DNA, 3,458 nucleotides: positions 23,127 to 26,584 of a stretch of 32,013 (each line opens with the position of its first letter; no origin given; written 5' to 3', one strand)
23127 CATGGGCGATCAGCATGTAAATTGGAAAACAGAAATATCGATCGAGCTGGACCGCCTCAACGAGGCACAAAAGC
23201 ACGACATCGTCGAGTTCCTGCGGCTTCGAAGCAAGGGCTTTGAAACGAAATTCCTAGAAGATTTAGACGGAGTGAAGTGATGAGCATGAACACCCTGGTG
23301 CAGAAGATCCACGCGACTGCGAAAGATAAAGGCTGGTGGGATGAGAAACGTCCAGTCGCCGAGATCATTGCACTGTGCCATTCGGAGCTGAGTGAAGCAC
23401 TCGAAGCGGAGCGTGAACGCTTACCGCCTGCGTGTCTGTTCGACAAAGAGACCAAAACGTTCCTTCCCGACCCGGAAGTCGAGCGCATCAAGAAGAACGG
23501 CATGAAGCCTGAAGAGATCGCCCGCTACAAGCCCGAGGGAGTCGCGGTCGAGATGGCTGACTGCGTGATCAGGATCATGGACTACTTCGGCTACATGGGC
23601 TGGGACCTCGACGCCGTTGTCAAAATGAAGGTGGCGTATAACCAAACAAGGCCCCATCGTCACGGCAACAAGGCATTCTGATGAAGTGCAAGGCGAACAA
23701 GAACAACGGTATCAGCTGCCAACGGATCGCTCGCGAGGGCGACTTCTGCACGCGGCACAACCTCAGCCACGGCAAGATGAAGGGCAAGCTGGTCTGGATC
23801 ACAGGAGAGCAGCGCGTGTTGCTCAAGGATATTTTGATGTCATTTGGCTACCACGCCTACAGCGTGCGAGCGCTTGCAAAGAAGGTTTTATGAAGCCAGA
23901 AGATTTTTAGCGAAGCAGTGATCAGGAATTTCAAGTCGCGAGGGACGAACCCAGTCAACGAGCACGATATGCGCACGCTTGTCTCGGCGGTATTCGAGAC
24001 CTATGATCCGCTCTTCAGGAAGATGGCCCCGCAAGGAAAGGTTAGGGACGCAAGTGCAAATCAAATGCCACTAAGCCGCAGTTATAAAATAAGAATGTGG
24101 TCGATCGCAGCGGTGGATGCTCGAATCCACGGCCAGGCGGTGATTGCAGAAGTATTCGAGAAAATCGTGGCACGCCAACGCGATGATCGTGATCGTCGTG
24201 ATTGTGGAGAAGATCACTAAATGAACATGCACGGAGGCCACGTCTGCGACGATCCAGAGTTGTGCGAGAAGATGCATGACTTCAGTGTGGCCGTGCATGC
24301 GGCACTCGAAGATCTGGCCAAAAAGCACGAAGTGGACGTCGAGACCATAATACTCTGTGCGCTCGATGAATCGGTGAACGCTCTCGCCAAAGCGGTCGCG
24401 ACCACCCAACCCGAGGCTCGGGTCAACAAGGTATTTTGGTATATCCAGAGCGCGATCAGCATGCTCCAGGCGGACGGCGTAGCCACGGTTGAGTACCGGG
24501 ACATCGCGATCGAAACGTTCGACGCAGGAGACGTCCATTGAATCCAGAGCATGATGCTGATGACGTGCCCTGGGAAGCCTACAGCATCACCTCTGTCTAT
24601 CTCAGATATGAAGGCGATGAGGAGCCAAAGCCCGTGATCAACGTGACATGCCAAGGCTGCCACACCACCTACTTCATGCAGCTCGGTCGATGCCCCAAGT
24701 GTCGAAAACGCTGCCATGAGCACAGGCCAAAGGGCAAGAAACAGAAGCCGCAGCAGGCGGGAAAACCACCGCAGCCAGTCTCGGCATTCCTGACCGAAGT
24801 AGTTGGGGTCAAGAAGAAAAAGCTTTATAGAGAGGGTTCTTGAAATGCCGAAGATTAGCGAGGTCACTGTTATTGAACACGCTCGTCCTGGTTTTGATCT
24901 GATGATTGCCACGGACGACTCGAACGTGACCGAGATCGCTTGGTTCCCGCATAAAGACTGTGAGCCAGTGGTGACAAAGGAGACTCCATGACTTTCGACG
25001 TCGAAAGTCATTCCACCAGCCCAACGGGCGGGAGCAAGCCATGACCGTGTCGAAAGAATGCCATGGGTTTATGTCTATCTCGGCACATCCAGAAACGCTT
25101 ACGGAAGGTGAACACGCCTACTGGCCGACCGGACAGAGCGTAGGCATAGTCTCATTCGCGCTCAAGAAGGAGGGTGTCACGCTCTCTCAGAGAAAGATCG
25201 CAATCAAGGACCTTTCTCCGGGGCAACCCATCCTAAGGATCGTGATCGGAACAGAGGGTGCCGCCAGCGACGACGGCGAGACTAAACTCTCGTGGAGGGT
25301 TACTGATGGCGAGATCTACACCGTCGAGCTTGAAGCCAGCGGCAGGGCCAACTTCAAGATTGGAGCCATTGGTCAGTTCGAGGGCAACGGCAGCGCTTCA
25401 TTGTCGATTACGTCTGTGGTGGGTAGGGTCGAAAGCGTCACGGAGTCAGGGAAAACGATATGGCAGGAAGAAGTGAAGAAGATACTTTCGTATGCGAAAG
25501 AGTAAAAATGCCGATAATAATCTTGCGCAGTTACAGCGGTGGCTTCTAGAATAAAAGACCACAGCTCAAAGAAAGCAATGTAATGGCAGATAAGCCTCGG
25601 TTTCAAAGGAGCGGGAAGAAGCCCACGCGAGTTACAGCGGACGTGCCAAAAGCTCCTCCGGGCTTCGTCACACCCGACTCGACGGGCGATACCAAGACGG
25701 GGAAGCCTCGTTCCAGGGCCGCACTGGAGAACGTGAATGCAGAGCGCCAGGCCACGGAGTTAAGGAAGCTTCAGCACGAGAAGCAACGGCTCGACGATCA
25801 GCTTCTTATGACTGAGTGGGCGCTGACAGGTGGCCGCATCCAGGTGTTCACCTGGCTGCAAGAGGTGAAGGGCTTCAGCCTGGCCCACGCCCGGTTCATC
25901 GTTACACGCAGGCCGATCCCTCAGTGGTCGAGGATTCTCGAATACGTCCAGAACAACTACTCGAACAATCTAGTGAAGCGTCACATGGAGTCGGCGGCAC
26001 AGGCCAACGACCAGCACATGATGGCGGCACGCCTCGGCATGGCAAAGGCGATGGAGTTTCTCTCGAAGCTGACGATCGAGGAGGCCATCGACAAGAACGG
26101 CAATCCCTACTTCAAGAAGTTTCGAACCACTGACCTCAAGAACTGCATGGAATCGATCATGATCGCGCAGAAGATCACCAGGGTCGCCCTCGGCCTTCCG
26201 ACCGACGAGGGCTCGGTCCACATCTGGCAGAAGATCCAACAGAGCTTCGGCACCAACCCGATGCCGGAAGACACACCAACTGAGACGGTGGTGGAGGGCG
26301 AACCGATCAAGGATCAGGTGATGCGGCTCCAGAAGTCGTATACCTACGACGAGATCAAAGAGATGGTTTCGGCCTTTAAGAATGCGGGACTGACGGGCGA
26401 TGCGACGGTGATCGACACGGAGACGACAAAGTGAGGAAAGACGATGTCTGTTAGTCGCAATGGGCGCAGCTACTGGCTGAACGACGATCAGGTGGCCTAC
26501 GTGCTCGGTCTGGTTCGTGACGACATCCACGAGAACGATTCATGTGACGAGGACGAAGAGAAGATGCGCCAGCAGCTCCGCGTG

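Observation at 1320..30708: Six identical copies of an 18-bp perfect palindrome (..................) dispersed over 30 kb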

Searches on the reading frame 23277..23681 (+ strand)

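Call 70: search_protein_families(library=pfam, proteins=[window:23277-23681:+], max_evalue=0.01)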
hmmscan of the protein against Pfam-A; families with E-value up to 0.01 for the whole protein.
window:23277-23681:+ (134 aa): 1 family
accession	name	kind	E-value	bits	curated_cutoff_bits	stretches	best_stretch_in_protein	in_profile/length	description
PF20749.2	DUF6833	-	0.0079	16.3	26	0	21-50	4-33/57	Domain of unknown function (DUF6833)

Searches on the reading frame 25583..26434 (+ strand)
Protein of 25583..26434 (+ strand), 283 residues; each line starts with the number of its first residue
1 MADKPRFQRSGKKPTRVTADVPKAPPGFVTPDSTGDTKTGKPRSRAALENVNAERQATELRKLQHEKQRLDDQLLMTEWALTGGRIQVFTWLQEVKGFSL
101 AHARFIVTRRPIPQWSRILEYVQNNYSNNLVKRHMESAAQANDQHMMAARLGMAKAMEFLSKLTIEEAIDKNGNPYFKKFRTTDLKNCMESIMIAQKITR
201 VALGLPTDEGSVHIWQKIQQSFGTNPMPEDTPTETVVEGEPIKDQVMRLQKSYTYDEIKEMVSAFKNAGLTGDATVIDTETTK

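Call 38: find_related_loci(query=A2, collection=viral_contigs, flank=10000)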
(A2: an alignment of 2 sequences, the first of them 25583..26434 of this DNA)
Query A2 (283 aa) in viral_contigs; peptide patterns used: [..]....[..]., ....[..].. (x = any residue, [..] = any of these).
64 stretches matched a pattern, but none encodes a relative of the query by tblastn (E <= 1e-3).

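Call 50: find_homologous_proteins(query=window:25583-26434:+, max_evalue=1e-10)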
Query window:25583-26434:+ (283 aa): 6 proteins with E <= 1e-10 among 761 candidates.
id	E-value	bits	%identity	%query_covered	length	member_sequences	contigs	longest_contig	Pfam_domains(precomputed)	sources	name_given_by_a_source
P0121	4.6e-186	634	100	100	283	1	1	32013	-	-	-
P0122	6.5e-96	339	61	91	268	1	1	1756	-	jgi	jgi:hypothetical protein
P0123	8.2e-96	338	59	100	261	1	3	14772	-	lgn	-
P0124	3.6e-93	330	58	99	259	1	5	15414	-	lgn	-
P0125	1.0e-87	312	62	84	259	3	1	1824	-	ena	-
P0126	1.9e-61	226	47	88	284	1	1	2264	-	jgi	-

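Call 51: find_encoding_contigs(protein=P0123, flank=10000, max_places=3)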
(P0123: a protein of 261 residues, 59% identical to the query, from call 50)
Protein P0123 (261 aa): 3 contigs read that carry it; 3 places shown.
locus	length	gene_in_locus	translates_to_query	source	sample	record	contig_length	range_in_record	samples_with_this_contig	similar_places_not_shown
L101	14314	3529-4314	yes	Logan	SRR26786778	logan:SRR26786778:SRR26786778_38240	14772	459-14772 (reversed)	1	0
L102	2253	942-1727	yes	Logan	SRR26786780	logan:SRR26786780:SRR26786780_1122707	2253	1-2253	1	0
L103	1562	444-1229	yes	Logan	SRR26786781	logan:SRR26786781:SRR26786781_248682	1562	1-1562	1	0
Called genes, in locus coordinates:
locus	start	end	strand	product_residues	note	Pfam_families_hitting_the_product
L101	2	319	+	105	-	?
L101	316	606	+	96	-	-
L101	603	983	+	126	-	-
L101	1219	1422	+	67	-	-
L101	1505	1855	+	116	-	-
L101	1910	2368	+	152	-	-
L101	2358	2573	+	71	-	-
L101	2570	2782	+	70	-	-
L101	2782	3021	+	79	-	-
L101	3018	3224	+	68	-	-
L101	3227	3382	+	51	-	-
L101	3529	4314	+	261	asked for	-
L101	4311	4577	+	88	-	-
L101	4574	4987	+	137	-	-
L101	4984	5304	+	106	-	-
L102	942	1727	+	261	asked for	-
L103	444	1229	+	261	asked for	-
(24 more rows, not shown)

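Call 52: find_encoding_contigs(protein=P0124, flank=10000, max_places=5)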
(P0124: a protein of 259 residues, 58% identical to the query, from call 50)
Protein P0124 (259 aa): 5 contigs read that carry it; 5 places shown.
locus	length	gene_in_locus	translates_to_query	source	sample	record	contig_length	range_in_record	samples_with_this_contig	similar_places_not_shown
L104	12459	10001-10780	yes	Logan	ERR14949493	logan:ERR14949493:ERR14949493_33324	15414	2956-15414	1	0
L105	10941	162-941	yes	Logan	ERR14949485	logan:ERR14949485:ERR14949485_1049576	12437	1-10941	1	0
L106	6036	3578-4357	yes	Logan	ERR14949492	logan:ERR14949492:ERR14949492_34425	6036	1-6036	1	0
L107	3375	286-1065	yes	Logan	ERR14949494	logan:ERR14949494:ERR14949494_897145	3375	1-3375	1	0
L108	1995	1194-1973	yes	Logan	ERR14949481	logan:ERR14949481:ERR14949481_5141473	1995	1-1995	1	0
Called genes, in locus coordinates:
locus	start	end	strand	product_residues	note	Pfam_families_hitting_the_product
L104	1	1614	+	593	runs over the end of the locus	PF13476:AAA_23, PF02463:SMC_N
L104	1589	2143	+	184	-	-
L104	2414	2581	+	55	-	-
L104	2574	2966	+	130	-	-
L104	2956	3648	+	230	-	-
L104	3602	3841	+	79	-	-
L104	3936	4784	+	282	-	-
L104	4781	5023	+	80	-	-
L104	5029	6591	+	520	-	PF02195:ParB_N (weak), PF01555:N6_N4_Mtase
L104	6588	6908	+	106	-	PF00436:SSB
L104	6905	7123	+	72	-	-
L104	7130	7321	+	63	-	-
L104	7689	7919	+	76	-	-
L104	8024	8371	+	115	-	-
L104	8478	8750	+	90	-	-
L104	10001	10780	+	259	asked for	-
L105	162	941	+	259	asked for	-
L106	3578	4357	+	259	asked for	-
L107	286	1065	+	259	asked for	-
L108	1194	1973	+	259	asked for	-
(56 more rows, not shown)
